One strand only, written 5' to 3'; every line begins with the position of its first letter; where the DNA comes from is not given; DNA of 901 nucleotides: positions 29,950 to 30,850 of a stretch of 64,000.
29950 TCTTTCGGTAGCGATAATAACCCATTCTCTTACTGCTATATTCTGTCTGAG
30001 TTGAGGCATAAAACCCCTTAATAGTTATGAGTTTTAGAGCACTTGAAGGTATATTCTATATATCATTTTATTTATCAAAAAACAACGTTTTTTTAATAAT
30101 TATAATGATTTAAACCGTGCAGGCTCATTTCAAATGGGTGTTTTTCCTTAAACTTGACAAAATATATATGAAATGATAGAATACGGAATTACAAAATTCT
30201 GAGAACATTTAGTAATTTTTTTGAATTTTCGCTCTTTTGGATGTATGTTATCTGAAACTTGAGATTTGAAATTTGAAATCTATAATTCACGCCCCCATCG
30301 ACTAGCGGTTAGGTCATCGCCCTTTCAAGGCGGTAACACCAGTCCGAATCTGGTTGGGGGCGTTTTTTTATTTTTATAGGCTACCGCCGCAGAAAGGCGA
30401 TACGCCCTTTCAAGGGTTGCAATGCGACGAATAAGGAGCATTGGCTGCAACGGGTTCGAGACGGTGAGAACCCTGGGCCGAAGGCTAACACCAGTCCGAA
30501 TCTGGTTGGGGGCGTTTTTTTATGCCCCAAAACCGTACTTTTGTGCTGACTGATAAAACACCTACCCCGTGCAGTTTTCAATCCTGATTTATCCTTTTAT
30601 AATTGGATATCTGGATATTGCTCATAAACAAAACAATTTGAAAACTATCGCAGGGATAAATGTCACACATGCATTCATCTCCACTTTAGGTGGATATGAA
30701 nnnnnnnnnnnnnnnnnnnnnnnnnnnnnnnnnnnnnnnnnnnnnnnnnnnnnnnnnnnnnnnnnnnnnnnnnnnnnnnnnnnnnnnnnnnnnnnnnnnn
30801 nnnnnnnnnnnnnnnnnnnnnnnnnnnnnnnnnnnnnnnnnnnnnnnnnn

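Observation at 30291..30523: tRNA-Glu followed 123 bp later by an exact 38-nt copy of its own 3' end, with a structured spacer that repeats the anticodon-loop sequence.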

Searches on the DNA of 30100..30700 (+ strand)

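Call 5: search_rna_families(source=window, start=30100, end=30700, threshold=evalue, max_evalue=10, show_alignments=4)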
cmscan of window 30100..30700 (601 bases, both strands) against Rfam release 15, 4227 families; matches with E-value up to 10: 6.
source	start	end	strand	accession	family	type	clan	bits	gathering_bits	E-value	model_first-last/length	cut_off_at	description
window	30291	30362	+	RF00005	tRNA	Gene; tRNA;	CL00001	56.8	29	1.2e-11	1-71/71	no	tRNA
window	30198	30370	+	RF01859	Phe_leader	Cis-reg; leader;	-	25.3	55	0.061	1-125/125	no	Phenylalanine leader peptide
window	30575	30629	-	RF01320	CRISPR-DR7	Gene; CRISPR;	CL00015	21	37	0.18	1-37/37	no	CRISPR RNA direct repeat element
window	30575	30593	+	RF01338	CRISPR-DR25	Gene; CRISPR;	CL00014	14.7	36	9.4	1-25/25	no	CRISPR RNA direct repeat element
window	30658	30686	-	RF01194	sn2903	Gene; snRNA; snoRNA; CD-box;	CL00066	13.6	50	5.8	1-91/91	no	Small nucleolar RNA sn2903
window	30141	30152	-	RF00180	REN-SRE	Cis-reg;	-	10.9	41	9.1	5-16/37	no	Renin stability regulatory element (REN-SRE)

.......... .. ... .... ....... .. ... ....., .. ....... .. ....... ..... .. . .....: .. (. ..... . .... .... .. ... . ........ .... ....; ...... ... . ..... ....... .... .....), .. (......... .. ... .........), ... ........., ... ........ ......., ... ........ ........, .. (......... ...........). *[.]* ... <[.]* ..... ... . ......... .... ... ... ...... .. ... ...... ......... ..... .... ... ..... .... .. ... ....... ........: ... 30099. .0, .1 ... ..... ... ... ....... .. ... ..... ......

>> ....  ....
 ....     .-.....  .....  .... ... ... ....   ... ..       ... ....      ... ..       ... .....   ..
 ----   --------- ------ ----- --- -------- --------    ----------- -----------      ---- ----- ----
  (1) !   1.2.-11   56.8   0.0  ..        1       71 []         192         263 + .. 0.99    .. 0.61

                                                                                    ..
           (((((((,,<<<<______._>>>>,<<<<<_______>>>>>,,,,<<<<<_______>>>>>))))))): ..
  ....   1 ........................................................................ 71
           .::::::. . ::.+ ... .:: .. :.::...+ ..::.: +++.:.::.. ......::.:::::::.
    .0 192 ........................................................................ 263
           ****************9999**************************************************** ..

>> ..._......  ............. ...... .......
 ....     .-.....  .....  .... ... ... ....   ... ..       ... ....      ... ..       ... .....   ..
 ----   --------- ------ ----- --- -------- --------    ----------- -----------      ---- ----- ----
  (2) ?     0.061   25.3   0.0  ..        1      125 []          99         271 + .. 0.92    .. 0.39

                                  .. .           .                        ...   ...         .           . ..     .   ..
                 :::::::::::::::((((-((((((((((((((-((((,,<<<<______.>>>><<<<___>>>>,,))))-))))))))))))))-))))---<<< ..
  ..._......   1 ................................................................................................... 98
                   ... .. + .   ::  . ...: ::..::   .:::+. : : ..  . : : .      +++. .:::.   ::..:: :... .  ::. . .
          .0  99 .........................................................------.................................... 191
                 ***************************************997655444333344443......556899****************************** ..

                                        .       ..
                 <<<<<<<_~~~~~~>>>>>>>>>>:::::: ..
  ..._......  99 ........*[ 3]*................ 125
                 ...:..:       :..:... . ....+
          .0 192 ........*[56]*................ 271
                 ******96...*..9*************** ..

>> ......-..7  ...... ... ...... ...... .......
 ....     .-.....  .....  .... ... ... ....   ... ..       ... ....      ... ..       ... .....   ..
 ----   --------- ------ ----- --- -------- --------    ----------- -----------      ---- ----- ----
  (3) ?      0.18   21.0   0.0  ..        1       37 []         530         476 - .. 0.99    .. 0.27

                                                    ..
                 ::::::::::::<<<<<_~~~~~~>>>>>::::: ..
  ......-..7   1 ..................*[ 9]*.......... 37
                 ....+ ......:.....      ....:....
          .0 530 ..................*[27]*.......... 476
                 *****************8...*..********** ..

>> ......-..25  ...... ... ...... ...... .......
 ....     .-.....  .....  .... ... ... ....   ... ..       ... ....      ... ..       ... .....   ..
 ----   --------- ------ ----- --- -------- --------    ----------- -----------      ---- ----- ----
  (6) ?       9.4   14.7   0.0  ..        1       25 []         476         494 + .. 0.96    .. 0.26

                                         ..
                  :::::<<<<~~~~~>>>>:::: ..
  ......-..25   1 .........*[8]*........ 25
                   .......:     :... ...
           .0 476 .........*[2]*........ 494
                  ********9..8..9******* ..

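Call 64: build_rna_model(alignment_id=A2, structure=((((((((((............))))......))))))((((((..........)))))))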
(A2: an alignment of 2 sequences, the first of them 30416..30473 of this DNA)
Model R1 built from alignment A2 (2 sequences, 60 columns); structure: as given.
model positions 60; base pairs 16; branch points 1; effective number of sequences 1.83; information 0.93 bits per position. Calibrated on 0.2 Mb of random sequence (short: E-values are rough).
structure used (alignment columns):
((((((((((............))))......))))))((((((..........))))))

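Call 65: search_with_rna_model(model_id=R1, sources=[window, L002, L007, L008, L009, L010, L011, L013, L016, L017, L022, L023, L024, L025, L026, L027], max_evalue=10, show_alignments=6)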
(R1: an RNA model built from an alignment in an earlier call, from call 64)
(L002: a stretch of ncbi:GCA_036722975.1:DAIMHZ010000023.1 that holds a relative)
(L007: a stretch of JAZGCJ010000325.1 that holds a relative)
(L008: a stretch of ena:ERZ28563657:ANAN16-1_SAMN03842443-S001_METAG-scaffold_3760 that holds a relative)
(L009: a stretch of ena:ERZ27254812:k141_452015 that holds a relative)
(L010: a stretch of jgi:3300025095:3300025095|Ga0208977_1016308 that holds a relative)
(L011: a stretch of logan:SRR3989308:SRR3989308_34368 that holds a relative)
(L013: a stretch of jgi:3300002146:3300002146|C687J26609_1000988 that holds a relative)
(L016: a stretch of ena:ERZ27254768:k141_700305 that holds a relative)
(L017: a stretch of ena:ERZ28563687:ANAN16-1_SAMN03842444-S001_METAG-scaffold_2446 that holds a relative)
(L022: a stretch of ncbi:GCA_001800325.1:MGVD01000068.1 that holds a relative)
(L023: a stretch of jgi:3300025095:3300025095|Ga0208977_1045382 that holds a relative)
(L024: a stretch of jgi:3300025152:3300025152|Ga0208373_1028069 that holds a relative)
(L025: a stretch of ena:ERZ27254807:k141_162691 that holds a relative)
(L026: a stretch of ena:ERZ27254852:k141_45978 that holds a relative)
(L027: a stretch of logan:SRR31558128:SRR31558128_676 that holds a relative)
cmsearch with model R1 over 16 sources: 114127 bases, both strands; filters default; matches with E-value up to 10: 7.
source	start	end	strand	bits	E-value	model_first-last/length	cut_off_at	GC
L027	569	628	+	90.3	6.5e-17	1-60/60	no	0.62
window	30416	30473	+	82.4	2.9e-15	1-60/60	no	0.55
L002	5158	5215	-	82.4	2.9e-15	1-60/60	no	0.55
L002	5310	5367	-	82.4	2.9e-15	1-60/60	no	0.55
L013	1020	1077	-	82.4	2.9e-15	1-60/60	no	0.55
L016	2037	2094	-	82.4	2.9e-15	1-60/60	no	0.55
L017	2037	2094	-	82.4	2.9e-15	1-60/60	no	0.55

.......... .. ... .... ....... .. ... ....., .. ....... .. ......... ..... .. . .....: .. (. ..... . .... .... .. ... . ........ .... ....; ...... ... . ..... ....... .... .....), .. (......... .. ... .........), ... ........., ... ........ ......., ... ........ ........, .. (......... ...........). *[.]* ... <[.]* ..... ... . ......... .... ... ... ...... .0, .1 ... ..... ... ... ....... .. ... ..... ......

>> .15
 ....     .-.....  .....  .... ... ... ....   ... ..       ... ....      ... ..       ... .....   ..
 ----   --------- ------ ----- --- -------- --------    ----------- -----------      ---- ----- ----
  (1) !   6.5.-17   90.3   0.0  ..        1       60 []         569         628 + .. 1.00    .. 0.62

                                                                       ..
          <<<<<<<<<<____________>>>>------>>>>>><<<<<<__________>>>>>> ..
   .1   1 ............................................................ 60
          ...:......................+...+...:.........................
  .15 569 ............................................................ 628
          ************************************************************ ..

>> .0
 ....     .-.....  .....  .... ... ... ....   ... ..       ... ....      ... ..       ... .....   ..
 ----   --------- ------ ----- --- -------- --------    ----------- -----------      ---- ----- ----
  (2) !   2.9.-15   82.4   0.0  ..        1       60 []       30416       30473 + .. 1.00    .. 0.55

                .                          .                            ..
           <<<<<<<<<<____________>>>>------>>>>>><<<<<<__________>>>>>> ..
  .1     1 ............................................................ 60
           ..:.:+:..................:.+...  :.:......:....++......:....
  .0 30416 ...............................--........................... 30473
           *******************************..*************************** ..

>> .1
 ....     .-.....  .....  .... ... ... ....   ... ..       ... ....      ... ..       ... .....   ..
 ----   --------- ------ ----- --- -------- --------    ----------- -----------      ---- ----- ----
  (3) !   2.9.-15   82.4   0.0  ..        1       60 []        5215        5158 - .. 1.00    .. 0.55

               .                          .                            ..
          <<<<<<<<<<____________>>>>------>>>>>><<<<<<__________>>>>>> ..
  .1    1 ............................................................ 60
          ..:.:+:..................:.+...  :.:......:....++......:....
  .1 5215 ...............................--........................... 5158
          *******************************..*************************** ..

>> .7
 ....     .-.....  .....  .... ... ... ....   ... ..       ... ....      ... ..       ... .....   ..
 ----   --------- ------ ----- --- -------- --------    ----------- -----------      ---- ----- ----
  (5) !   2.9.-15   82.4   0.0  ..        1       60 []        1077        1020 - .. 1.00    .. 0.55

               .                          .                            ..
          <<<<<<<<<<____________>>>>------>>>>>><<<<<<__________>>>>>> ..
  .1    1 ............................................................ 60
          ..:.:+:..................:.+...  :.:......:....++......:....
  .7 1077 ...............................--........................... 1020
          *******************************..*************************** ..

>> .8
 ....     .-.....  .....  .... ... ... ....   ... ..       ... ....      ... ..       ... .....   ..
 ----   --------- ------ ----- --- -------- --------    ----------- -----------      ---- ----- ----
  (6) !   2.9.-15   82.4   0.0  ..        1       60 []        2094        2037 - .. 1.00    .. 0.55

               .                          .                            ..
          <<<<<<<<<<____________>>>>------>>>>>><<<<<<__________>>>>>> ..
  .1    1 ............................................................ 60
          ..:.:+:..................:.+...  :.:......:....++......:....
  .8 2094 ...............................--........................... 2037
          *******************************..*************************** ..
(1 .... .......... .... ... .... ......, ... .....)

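Call 71: search_with_rna_model(model_id=R1, sources=[L028, L029, L030, L031, L032, L033, L034, L035, L036, L037, L038, L039, L040, L041, L042, L043, L044, L045, L046, L047, L048, L049, L050, L051, L052, L053, L054, L055, L056, L057, L058, L059, L060, L061, L062, L063, L064, L065, L066, L067, L068, L069, L070, L071, L072, L073, L074, L075, L076, L077, L078, L079, L080, L081, L082, L083, L084, L085, L086, L087, L088, L089, L090, L091, L092, L093, L094, L095, L096, L097, L098, L099, L100, L101, L102, L103, L104, L105, L106, L107], max_evalue=0.01, make_alignment=true)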
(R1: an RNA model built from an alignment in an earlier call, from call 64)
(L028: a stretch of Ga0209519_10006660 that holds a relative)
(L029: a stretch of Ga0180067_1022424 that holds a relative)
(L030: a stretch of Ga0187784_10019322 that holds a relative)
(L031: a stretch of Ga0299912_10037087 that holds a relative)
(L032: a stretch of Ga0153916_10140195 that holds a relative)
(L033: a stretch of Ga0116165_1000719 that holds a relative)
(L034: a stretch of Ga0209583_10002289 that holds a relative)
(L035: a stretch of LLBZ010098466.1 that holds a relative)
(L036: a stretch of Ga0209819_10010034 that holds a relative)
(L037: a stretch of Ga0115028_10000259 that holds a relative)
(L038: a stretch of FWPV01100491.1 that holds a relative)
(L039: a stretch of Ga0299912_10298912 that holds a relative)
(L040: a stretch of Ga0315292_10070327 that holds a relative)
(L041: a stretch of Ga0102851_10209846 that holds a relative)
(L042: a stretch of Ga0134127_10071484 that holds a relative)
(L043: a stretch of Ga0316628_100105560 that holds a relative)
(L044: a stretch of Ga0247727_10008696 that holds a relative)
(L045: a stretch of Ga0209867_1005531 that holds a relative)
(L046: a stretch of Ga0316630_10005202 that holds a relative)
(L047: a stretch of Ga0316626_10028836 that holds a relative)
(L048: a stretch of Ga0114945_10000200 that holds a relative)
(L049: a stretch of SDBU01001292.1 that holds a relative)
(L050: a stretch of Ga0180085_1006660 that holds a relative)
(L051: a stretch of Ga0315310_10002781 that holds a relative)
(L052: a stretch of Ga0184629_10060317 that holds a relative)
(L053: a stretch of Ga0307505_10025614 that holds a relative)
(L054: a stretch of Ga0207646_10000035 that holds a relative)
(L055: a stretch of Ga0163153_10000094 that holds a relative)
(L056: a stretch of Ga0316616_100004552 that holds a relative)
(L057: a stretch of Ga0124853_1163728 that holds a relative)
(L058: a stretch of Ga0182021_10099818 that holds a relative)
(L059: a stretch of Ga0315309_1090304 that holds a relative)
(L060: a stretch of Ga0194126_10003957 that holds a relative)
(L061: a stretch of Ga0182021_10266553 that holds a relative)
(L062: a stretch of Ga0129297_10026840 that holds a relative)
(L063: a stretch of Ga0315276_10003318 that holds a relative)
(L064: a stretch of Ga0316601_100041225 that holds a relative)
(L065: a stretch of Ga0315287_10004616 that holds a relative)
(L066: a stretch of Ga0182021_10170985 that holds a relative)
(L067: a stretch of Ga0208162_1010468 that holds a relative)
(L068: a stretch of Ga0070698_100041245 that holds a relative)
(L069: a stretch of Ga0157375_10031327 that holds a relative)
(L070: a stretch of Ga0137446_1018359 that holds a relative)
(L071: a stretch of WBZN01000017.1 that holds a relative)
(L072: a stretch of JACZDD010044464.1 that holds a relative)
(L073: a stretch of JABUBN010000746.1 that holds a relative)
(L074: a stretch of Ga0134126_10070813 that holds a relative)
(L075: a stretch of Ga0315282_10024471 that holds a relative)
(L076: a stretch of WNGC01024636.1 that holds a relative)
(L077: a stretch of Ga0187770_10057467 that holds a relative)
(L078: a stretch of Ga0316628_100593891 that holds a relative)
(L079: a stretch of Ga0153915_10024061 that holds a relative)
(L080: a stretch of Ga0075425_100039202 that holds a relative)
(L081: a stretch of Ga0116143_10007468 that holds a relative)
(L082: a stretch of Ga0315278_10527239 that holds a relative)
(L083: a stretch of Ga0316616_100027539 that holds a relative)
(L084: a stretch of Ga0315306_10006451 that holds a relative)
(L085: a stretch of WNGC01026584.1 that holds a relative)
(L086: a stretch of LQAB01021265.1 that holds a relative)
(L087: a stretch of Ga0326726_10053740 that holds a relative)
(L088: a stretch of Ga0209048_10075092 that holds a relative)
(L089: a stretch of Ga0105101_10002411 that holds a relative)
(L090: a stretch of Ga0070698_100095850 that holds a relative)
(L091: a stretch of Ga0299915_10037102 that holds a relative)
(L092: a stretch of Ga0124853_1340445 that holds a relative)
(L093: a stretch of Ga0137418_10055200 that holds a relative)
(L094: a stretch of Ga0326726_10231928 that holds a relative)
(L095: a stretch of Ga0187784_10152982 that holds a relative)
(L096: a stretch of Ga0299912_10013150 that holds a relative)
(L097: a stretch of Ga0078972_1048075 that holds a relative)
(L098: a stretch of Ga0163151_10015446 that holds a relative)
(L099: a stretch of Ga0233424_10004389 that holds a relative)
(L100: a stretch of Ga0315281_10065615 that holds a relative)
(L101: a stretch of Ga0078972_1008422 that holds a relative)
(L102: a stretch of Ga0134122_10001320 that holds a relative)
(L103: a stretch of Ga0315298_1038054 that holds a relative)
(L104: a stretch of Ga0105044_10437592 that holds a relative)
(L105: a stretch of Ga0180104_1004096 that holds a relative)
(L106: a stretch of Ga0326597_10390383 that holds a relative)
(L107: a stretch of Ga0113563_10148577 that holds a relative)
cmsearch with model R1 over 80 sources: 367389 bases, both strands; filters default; matches with E-value up to 0.01: 94.
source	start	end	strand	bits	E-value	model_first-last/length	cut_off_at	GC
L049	2805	2864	+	77.7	9.1e-14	1-60/60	no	0.63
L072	2841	2902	-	70.2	3.4e-12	1-60/60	no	0.68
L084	2511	2570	-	68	9.9e-12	1-60/60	no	0.68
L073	7977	8036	+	67.7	1.1e-11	1-60/60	no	0.7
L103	954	1012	+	65.2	3.9e-11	1-60/60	no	0.64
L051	3780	3840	-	63.4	9.4e-11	1-60/60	no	0.72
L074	801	862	+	62.3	1.6e-10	1-60/60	no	0.68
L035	2501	2562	+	58.8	8.4e-10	1-60/60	no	0.65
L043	2942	3000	+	58.5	9.8e-10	1-60/60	no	0.66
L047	542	600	+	58.5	9.8e-10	1-60/60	no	0.66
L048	11276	11337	-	57.8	1.4e-09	1-60/60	no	0.68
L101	12419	12479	+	57.6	1.6e-09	1-60/60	no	0.67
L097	3047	3107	-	57.5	1.6e-09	1-60/60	no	0.67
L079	2526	2584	-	57.5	1.6e-09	1-60/60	no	0.66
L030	37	95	-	57.3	1.8e-09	1-60/60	no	0.68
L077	46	103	-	56.4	2.8e-09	1-60/60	no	0.67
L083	1197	1255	-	56.2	3e-09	1-60/60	no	0.63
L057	2139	2197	+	55.6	4e-09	1-60/60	no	0.64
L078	769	826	-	55.6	4e-09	1-60/60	no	0.69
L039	993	1050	-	55.4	4.4e-09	1-60/60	no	0.69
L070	356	417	-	55.2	5e-09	1-60/60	no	0.68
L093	2050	2111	-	55.2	5e-09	1-60/60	no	0.68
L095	1449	1506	-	55.1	5.1e-09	1-60/60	no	0.69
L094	1545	1602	-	54.9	5.7e-09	1-60/60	no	0.64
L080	3609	3670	+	54.9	5.7e-09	1-60/60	no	0.69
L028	1237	1298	-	54.6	6.5e-09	1-60/60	no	0.69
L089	6723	6780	-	54.5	6.7e-09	1-60/60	no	0.64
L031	2667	2725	-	54.5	6.9e-09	1-60/60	no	0.66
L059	955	1013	-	54.4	7.1e-09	1-60/60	no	0.66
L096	3245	3302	+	54.3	7.5e-09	1-60/60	no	0.66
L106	611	672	+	54.3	7.5e-09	1-60/60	no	0.66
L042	728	789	-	54.3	7.5e-09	1-60/60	no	0.71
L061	682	739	+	54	8.7e-09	1-60/60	no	0.67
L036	1016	1077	+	54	8.8e-09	1-60/60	no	0.68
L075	2240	2298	-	53.7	1e-08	1-60/60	no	0.68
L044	4292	4353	-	53.2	1.3e-08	1-60/60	no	0.71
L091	485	542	+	53.2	1.3e-08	1-60/60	no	0.69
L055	1746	1807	+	53.2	1.3e-08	1-60/60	no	0.66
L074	681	742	+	53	1.4e-08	1-60/60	no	0.71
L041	1549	1607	-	53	1.4e-08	1-60/60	no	0.61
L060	3626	3683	-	52.8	1.6e-08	1-60/60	no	0.69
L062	139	197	+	52.6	1.7e-08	1-60/60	no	0.66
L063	7138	7196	-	52.6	1.7e-08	1-60/60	no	0.64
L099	2422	2483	+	52.6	1.7e-08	1-60/60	no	0.68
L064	806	864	+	52.5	1.8e-08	1-60/60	no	0.59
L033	512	569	+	52.2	2.1e-08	1-60/60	no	0.62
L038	2001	2058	+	52.2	2.1e-08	1-60/60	no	0.66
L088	1664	1722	-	52.1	2.2e-08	1-60/60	no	0.66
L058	3054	3112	+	52.1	2.2e-08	1-60/60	no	0.66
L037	8907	8965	+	51.8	2.5e-08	1-60/60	no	0.61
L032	1164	1222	+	51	3.8e-08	1-60/60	no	0.68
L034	5014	5075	+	50.8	4.2e-08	1-60/60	no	0.74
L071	2036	2097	-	50.7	4.3e-08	1-60/60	no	0.68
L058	478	535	+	50.5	4.9e-08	1-60/60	no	0.59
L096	3086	3143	+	49.4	8.1e-08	1-60/60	no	0.66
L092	1327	1385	-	49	9.7e-08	1-60/60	no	0.61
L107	2132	2190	+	48.5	1.3e-07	1-60/60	no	0.66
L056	926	984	-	48.2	1.5e-07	1-60/60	no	0.61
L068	2884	2944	-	47.9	1.7e-07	1-60/60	no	0.67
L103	875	934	+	47.7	1.9e-07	1-60/60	no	0.62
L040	951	1011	-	47.6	1.9e-07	1-60/60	no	0.69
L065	10659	10719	+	47.6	1.9e-07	1-60/60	no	0.69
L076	3739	3799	-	47.6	1.9e-07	1-60/60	no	0.69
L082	1112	1172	+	47.6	1.9e-07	1-60/60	no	0.69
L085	1866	1926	+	47.6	1.9e-07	1-60/60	no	0.69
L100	1774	1834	+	47.6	1.9e-07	1-60/60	no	0.69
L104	1070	1130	+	47.6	1.9e-07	1-60/60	no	0.69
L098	5227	5287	-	47.3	2.2e-07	1-60/60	no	0.69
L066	2251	2308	-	47.3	2.3e-07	1-60/60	no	0.59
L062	1125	1183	+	47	2.5e-07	1-60/60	no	0.51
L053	403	463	-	47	2.6e-07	1-60/60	no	0.7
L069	4873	4933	+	47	2.6e-07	1-60/60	no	0.7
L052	220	280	-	47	2.6e-07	1-60/60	no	0.67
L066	2127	2184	-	46.8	2.8e-07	1-60/60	no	0.64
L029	745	805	-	46.5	3.4e-07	1-60/60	no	0.7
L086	477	535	+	45.9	4.4e-07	1-60/60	no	0.63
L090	2868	2928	+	45.6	5e-07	1-60/60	no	0.7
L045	53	113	+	45.6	5.1e-07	1-60/60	no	0.7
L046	185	245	+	45.2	6.3e-07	1-60/60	no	0.69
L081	7600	7658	-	43.9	1.2e-06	1-60/60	no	0.63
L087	3081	3141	-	43.7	1.3e-06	1-60/60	no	0.69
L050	1624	1684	+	40.9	4.9e-06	1-60/60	no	0.67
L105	1190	1250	-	40.9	4.9e-06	1-60/60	no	0.67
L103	761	820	+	37.8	2.2e-05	1-60/60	no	0.58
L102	1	59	-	37.3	2.8e-05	1-58/60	3'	0.69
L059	893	950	-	36.8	3.6e-05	1-60/60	no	0.66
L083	2121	2179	-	36.6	3.9e-05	1-60/60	no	0.47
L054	51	111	-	36.4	4.5e-05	1-60/60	no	0.61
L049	3603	3665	+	34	0.00014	1-60/60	no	0.59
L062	1188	1245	+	30.6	0.00072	1-60/60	no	0.69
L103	470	527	+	30.2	0.0009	1-60/60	no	0.62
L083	2059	2118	-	29.8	0.0011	1-60/60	no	0.65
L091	2399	2467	-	28.5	0.002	1-60/60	no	0.62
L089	6662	6718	-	26.9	0.0044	1-60/60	no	0.61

Alignment A3: 94 matches aligned to the model, 94 columns, each read 5' to 3' on its own strand. Consensus structure (alignment columns), stored with it:
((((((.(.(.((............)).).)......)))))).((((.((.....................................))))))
